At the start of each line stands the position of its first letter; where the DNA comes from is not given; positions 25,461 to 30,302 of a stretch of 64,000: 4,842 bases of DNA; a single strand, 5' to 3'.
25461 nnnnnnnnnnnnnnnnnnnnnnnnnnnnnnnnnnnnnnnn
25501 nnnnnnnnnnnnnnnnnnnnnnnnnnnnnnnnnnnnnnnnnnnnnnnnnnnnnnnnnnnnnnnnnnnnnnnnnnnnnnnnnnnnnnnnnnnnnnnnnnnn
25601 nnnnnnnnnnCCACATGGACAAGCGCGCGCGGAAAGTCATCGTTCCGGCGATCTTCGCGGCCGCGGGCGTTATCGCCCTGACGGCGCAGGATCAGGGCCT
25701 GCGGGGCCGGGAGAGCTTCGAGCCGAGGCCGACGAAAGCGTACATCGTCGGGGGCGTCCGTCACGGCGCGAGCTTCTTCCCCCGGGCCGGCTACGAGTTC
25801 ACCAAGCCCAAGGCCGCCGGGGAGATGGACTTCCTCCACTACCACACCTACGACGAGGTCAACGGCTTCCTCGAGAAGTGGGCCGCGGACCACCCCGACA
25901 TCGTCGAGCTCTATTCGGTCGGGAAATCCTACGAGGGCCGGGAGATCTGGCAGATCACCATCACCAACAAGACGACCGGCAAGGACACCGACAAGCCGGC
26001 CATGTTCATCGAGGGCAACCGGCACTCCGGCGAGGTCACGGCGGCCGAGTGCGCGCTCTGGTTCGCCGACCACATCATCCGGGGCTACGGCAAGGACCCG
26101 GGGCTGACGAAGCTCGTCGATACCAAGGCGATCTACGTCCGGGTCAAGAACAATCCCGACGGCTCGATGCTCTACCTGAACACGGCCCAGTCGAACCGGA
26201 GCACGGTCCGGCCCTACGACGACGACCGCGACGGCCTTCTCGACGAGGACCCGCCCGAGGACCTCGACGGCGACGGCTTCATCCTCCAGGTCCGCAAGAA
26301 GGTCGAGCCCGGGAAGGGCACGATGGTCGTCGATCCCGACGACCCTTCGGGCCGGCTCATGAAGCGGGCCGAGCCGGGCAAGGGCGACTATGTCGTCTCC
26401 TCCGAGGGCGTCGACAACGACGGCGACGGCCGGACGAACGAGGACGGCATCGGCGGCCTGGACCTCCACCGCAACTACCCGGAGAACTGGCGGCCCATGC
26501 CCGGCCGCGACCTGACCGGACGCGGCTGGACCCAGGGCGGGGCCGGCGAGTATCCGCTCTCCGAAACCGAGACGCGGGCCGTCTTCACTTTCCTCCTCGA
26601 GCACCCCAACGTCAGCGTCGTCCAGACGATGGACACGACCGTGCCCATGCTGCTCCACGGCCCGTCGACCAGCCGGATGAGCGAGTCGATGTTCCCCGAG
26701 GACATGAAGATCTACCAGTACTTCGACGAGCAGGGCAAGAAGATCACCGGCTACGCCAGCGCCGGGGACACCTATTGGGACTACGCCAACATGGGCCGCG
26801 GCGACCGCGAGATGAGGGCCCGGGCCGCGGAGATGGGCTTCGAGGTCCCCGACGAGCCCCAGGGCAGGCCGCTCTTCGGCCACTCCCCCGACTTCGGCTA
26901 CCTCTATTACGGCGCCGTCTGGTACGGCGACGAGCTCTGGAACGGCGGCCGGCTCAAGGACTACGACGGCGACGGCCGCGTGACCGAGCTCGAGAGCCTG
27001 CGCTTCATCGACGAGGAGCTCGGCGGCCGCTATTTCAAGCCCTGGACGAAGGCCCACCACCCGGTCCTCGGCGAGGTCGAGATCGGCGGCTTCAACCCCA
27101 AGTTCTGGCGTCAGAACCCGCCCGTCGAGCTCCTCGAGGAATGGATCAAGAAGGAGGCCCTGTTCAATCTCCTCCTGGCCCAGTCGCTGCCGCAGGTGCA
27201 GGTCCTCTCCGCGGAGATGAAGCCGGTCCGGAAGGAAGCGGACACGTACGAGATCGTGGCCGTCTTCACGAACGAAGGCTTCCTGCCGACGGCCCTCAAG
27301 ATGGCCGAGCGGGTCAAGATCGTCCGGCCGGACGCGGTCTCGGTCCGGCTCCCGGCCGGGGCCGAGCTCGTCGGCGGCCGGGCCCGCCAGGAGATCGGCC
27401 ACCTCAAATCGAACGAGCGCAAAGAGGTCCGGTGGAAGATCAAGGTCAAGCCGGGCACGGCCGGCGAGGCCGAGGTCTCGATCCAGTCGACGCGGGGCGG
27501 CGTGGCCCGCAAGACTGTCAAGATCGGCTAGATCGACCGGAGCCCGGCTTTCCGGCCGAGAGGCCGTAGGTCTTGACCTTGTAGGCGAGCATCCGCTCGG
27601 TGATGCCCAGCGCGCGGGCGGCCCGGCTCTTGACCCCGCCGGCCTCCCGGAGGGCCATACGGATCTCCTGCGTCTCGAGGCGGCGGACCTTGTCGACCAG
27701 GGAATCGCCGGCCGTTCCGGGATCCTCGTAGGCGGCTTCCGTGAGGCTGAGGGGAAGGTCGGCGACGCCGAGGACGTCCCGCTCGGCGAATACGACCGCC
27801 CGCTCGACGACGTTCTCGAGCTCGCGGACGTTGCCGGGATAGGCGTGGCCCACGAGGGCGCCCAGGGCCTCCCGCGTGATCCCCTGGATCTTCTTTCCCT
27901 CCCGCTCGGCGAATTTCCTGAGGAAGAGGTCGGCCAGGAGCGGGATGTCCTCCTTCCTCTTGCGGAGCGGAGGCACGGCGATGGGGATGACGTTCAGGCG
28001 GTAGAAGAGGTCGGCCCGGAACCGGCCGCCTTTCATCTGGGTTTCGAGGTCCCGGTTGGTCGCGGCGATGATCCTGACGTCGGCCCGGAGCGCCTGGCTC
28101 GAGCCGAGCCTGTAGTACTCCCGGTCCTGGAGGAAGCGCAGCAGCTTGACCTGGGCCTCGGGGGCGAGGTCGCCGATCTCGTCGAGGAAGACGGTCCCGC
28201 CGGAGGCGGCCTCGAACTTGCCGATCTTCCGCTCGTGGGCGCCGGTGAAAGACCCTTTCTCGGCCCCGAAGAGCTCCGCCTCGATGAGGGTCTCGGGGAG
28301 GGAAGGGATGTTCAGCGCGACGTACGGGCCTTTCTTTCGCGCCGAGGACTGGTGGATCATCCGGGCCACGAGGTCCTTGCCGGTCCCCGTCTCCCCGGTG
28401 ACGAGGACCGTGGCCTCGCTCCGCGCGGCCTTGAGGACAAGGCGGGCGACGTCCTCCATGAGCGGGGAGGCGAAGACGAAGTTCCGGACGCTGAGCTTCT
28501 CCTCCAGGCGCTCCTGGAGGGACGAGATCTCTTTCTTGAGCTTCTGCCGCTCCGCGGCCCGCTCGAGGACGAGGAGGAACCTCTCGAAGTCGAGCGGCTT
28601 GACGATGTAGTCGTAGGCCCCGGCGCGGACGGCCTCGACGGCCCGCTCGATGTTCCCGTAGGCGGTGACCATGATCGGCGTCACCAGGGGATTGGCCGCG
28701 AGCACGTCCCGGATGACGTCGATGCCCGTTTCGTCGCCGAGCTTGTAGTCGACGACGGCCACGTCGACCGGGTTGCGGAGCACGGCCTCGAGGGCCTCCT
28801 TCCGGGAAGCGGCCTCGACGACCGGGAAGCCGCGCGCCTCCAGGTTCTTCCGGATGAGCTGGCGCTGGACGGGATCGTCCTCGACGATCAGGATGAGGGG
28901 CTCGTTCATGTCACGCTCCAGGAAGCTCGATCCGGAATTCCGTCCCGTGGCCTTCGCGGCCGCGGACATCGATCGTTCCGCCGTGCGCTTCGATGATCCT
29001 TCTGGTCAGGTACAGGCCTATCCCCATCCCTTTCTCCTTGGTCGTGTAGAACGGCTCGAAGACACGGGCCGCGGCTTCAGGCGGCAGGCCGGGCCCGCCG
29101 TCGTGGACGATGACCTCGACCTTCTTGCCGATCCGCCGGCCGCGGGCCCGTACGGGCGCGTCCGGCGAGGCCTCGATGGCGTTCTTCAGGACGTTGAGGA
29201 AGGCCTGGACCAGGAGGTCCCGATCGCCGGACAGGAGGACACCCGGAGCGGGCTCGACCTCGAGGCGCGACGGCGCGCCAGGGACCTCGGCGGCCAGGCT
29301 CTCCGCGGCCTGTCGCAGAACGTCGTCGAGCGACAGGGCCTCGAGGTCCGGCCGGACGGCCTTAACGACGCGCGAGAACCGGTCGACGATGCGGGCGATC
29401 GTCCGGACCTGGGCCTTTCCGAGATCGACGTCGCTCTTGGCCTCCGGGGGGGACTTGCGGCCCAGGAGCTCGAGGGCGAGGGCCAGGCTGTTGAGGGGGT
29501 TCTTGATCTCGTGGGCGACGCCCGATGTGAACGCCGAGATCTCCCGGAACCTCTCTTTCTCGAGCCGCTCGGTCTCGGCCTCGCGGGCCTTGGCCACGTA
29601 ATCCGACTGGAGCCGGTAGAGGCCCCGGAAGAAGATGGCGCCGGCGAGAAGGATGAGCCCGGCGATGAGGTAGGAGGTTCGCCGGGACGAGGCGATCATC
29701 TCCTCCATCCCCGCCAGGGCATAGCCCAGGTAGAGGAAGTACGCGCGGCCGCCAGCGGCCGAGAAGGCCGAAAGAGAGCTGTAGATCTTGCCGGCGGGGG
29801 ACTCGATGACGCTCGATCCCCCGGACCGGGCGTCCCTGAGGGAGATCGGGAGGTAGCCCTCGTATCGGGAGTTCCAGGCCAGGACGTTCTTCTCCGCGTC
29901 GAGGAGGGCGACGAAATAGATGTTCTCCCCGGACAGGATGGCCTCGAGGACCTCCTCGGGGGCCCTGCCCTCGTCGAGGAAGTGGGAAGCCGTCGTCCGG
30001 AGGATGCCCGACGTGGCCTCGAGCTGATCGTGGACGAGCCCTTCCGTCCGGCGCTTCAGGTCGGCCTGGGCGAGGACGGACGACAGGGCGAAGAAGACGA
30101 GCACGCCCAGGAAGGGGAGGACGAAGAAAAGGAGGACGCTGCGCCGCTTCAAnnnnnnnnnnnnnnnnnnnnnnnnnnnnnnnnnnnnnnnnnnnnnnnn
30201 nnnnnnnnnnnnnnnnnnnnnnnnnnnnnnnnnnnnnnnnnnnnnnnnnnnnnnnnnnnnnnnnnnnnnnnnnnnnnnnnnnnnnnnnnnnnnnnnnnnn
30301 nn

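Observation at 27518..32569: A sigma54-promoter operon encodes secreted proteins and ends with its own sensor kinase and NtrC-type activator, a self-contained autoregulatory envelope module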

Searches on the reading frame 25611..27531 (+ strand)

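Call 3: search_protein_families(library=pfam, proteins=[window:25611-27531:+], max_evalue=0.01)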
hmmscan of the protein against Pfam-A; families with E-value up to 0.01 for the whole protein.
window:25611-27531:+ (640 aa): 0 families

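Call 6: search_protein_families(library=ncbifam, proteins=[window:25611-27531:+], max_evalue=0.01)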
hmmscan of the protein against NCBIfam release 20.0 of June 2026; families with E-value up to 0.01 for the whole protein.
window:25611-27531:+ (640 aa): 0 families

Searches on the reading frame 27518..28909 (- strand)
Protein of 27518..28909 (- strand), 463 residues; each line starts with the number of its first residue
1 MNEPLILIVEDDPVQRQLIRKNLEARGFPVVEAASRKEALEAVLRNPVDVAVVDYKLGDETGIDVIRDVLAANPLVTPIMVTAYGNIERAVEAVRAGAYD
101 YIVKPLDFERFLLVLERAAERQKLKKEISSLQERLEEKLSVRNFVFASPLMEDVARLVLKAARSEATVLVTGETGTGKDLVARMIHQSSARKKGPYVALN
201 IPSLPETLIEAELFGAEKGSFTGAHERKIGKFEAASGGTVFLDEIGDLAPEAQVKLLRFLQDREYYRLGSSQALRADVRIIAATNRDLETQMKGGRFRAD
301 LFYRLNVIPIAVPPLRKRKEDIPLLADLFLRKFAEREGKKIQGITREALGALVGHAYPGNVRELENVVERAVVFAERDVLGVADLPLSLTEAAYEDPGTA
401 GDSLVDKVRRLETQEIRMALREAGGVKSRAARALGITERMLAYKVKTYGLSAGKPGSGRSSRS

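Call 3: search_protein_families(library=pfam, proteins=[window:27518-28909:-], max_evalue=0.01)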
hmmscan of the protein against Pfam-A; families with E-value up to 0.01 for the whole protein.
window:27518-28909:- (463 aa): 9 families
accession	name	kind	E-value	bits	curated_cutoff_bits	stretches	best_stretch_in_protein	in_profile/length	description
PF00158.32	Sigma54_activat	-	2.3e-66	223.1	20.2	1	146-310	3-167/168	Sigma-54 interaction domain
PF25601.1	AAA_lid_14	-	2.3e-26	91.8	27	1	316-395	1-80/87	AAA+ ATPase lid domain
PF00072.30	Response_reg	-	5.5e-23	81.7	30.2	1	6-112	1-107/111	Response regulator receiver domain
PF14532.12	Sigma54_activ_2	-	1.7e-18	67.6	25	1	147-315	3-138/138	Sigma-54 interaction domain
PF02954.25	HTH_8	-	2.4e-10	40.4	22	1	408-448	2-42/42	Bacterial regulatory protein, Fis family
PF07728.20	AAA_5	-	9.3e-08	32.6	22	1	168-286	2-123/139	AAA domain (dynein-related subfamily)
PF00004.35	AAA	-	8.1e-06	26.8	21.2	1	168-290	1-116/131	ATPase family associated with various cellular activities (AAA)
PF07724.20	AAA_2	-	0.0086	16.6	27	0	164-266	2-105/166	AAA domain (Cdc48 subfamily)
PF13191.12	AAA_16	-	0.0088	17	32.6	0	152-199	10-58/167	AAA ATPase domain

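Call 6: search_protein_families(library=ncbifam, proteins=[window:27518-28909:-], max_evalue=0.01)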
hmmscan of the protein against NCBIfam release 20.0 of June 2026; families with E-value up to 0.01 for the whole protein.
window:27518-28909:- (463 aa): 116 families (the best 25 are shown)
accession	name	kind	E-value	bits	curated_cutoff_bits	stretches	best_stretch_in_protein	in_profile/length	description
NF008469.0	PRK11361.1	equivalog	1.3e-134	449.4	714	1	6-451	7-457/461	acetoacetate metabolism transcriptional regulator AtoC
NF007689.0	PRK10365.1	equivalog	5e-118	394.7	760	1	6-445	8-439/441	sigma-54-dependent response regulator transcription factor ZraR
TIGR01818.1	ntrC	equivalog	5.1e-115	384.9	558.6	1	6-392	1-384/463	nitrogen regulation protein NR(I)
TIGR02915.1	PEP_resp_reg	equivalog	1.5e-113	380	502.6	1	6-449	1-443/445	PEP-CTERM-box response regulator transcription factor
TIGR01817.1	nifA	equivalog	7.7e-106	355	528.85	2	118-385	170-438/534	nif-specific transcriptional activator NifA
NF051870.1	NAssimRespRegNtrX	equivalog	6.2e-101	338.5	600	1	6-450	4-452/452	nitrogen assimilation response regulator NtrX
NF008176.1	PRK10923.1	equivalog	9.9e-98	327.7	620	1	1-396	1-392/469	nitrogen regulation protein NR(I)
NF011695.0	PRK15115.1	equivalog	1.2e-96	324.2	763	1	6-444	9-431/445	two-component system response regulator GlrR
NF041552.1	TF_PrdR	equivalog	1.7e-96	323.8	795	1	121-449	244-577/577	sigma-54 dependent transcriptional regulator PrdR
NF041946.1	LuxO_transreg_Vib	equivalog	5.6e-95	318.8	800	1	9-397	2-388/463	quorum-sensing sigma-54 dependent transcriptional regulator LuxO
NF049963.1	RespRegFlgRCampy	domain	1.4e-92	310.8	750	1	6-449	3-428/429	fla regulon two-component system response regulator FlgR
NF050807.1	TransRegFlbDCaul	equivalog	1.6e-91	307.5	750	1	25-456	22-449/454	sigma-54-dependent transcriptional regulator FlbD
NF003451.0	PRK05022.1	equivalog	2.4e-91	307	476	1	123-447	171-507/512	nitric oxide reductase transcriptional regulator NorR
NF041906.1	V4R_TF_MobR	exception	1.1e-89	301.4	999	1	118-447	211-543/544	phenol degradation transcriptional regulator MobR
NF038308.1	RNA_repair_RtcR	equivalog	4.3e-89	299.7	650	1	85-449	121-517/530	RNA repair transcriptional activator RtcR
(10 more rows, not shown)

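Call 47: search_solved_structures(query=window:27518-28909:-, max_evalue=1e-40)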
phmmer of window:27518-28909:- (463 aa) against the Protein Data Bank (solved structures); distinct sequences matched with E-value up to 1e-40: 34.
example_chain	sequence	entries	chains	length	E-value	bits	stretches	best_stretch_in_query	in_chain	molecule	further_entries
4l4u_A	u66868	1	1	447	1.5e-105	357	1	6-450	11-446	Transcriptional regulator (NtrC family)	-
1ny5_A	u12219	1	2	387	1.6e-101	343.7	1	6-381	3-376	transcriptional regulator (NtrC family)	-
1ojl_A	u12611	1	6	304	1.2e-87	298.1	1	144-445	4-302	TRANSCRIPTIONAL REGULATORY PROTEIN ZRAR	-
3dzd_A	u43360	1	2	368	3.9e-84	286.5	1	6-380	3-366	Transcriptional regulator (NtrC family)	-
9qq6_C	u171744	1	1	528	1.5e-82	281.2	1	126-450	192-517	Nif-specific regulatory protein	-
5ep0_A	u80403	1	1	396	5.1e-78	266.4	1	3-386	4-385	Putative repressor protein luxO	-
4ly6_A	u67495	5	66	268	5.4e-78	266.3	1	134-381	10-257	Transcriptional regulator (NtrC family)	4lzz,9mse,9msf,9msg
1ny6_A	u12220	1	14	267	6.2e-78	266.1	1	134-381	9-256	transcriptional regulator (NtrC family)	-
5m7n_A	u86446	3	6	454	3.9e-77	263.4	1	6-449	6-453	Nitrogen assimilation regulatory protein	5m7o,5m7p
3m0e_A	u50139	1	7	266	4.8e-77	263.1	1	134-381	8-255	Transcriptional regulator (NtrC family)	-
6iy8_A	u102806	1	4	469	4.2e-74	253.5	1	120-376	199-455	Positive regulator CapR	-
8p53_C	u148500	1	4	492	8.6e-73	249.1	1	104-400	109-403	Transcriptional regulator FleQ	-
5exx_A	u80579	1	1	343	1.8e-70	241.5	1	141-400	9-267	Transcriptional regulator FleQ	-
6jdi_A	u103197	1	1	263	1.3e-68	235.4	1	142-392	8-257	Nitrogen assimilation regulatory protein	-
8pb9_D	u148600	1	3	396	3.3e-68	234.1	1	104-388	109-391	Transcriptional regulator FleQ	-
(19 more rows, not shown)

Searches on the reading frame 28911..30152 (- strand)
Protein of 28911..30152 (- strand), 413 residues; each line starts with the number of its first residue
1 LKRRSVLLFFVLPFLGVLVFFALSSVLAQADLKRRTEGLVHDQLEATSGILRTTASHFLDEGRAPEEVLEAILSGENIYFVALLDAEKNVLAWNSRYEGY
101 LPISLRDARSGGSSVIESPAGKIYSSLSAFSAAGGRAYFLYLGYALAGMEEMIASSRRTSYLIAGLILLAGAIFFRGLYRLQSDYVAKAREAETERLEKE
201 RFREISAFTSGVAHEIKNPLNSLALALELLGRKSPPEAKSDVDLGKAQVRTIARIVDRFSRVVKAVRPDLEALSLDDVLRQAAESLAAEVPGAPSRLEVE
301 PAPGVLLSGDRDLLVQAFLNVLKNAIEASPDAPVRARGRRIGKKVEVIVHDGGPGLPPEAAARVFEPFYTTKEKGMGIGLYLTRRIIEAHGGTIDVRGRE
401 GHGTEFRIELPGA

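Call 3: search_protein_families(library=pfam, proteins=[window:28911-30152:-], max_evalue=0.01)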
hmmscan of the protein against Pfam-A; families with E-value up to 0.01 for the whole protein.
window:28911-30152:- (413 aa): 3 families
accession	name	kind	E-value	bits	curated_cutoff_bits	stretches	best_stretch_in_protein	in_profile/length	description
PF02518.31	HATPase_c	-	3.3e-24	85.9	26.4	1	309-411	1-108/111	Histidine kinase-, DNA gyrase B-, and HSP90-like ATPase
PF00512.31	HisKA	-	2.1e-10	41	26.9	1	206-259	3-57/66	His Kinase A (phospho-acceptor) domain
PF13581.12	HATPase_c_2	-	0.00034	21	27.4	1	317-406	39-123/127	Histidine kinase-like ATPase domain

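Call 6: search_protein_families(library=ncbifam, proteins=[window:28911-30152:-], max_evalue=0.01)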
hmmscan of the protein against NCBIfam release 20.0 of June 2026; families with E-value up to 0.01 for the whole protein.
window:28911-30152:- (413 aa): 79 families (the best 25 are shown)
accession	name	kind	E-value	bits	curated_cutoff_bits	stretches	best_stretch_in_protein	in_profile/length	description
NF008468.0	PRK11360.1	equivalog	3e-36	125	646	1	190-411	381-607/616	two-component system sensor histidine kinase AtoS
NF007688.0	PRK10364.1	equivalog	1.5e-33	116.3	479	1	183-411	218-450/460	two-component system sensor histidine kinase ZraS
TIGR02916.1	PEP_his_kin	equivalog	1.5e-29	103.1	300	1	183-411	454-679/679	XrtA/PEP-CTERM system histidine kinase PrsK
NF008312.0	PRK11100.1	equivalog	1.4e-27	96.7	356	1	186-411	239-473/477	two-component system sensor histidine kinase CreC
NF052574.1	HisKinEspCMyxo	equivalog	3.5e-27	94.9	1200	1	186-413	398-638/785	serine histidine kinase EspC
NF053867.1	SprKinKinDBac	equivalog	6.9e-26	90.7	775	1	173-411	253-496/500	sporulation kinase KinD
NF010411.0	PRK13837.1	equivalog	4.1e-25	87.9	647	1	192-411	436-674/828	two-component system VirA-like sensor kinase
TIGR02966.1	phoR_proteo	equivalog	5.4e-25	88.1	334.2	1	196-409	109-332/333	phosphate regulon sensor histidine kinase PhoR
TIGR01386.1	cztS_silS_copS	subfamily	1.4e-24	86.9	292.55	1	194-411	231-457/457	heavy metal sensor histidine kinase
NF058527.1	HistKinChvGCaul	equivalog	7.1e-24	84.4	740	1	187-411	289-532/535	two-component sensor histidine kinase ChvG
NF046044.1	PnpS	equivalog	3.6e-23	82.2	400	1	206-411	171-390/390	two-component system histidine kinase PnpS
NF041777.1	sens_FixL_Rhizob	equivalog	6.7e-22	77.8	850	1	170-412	224-481/485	sensor protein FixL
NF047497.1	HK_LIC_12097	equivalog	1.5e-21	76.6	500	1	186-411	131-365/367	LIC_12097 family sensor histidine kinase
NF041880.1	EPS_EpsF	equivalog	1.9e-20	72.8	900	1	208-411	277-492/492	response regulator EpsF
NF038348.1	T2SS_HK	subfamily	2.7e-20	72.3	450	1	314-411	472-572/574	histidine kinase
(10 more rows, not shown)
